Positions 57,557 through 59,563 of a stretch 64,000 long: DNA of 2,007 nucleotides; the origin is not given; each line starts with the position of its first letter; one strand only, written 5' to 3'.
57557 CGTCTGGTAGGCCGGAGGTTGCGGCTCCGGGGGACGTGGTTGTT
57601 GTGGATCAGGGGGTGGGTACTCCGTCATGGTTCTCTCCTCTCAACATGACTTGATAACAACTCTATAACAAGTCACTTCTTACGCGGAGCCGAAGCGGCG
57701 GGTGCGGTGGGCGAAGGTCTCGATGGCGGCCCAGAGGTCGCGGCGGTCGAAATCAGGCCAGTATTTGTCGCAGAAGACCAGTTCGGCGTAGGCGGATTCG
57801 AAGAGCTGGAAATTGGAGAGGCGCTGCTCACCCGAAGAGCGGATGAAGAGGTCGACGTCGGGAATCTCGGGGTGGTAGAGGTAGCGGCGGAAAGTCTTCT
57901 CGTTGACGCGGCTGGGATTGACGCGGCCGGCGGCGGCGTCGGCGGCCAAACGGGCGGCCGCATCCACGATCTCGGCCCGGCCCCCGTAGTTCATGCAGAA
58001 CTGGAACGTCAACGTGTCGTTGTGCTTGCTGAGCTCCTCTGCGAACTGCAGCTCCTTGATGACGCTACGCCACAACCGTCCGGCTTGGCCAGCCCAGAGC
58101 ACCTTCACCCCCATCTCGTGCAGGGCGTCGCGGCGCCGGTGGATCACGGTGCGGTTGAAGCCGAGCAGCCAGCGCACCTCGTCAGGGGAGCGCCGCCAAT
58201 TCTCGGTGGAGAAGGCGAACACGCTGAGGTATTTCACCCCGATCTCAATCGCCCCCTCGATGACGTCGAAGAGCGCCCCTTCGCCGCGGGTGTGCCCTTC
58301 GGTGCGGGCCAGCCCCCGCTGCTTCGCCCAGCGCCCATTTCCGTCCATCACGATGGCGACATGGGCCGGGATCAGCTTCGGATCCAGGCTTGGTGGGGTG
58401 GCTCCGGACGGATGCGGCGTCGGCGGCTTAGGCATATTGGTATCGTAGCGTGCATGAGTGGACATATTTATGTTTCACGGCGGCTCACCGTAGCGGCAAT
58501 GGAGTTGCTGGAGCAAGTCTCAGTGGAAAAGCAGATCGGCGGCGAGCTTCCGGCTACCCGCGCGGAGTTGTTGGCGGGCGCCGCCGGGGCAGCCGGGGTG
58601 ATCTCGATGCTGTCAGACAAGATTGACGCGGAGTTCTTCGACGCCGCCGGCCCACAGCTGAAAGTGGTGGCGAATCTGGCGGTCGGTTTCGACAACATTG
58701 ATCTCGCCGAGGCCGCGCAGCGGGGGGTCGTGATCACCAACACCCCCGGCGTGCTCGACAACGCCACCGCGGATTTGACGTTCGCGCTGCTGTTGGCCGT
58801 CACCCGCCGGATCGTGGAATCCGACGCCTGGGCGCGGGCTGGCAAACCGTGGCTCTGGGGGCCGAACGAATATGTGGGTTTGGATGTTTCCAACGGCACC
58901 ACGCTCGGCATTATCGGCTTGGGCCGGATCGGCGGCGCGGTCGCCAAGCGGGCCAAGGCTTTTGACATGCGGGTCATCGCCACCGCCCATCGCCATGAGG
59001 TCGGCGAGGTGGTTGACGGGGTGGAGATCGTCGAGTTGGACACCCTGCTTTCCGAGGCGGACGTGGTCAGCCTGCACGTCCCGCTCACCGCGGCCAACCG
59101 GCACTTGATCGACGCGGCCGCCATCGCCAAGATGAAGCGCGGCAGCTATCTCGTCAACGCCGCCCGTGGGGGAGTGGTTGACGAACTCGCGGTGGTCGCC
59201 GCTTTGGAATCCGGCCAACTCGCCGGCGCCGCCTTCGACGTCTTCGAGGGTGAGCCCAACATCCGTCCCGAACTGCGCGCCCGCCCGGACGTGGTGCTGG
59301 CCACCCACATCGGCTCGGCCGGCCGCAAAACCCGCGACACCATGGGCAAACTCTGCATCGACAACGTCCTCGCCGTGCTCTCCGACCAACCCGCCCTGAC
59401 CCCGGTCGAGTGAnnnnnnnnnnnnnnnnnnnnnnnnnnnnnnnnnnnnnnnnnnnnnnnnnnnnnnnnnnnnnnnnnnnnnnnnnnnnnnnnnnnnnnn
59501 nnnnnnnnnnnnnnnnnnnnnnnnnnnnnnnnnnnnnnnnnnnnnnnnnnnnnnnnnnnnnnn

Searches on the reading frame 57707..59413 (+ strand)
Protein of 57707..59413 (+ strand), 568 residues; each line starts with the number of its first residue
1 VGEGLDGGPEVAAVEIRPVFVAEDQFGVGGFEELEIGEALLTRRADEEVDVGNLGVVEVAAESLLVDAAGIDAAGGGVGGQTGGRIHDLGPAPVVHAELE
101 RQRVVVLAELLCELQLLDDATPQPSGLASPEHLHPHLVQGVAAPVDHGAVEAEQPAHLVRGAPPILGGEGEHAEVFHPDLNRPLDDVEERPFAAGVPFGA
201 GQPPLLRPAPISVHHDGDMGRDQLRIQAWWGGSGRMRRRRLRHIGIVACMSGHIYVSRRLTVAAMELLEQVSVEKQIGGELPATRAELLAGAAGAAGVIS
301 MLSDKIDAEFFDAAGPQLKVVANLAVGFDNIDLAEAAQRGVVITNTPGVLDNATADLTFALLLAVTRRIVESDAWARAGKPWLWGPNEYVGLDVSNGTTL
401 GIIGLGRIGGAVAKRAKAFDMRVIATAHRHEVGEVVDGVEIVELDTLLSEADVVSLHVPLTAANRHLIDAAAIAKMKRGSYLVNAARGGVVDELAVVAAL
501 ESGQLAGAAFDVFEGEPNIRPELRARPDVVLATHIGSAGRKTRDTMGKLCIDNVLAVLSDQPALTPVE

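Call 83: search_protein_families(library=pfam, proteins=[window:57707-59413:+], max_evalue=0.00001)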
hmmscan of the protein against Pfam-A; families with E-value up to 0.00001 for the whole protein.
window:57707-59413:+ (568 aa): 2 families
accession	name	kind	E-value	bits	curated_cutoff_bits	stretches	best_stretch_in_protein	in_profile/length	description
PF02826.25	2-Hacid_dh_C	-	8.4e-55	185.3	25.1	1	359-536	1-178/178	D-isomer specific 2-hydroxyacid dehydrogenase, NAD binding domain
PF00389.36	2-Hacid_dh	-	3.5e-24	85.4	24.6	1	258-567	5-133/134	D-isomer specific 2-hydroxyacid dehydrogenase, catalytic domain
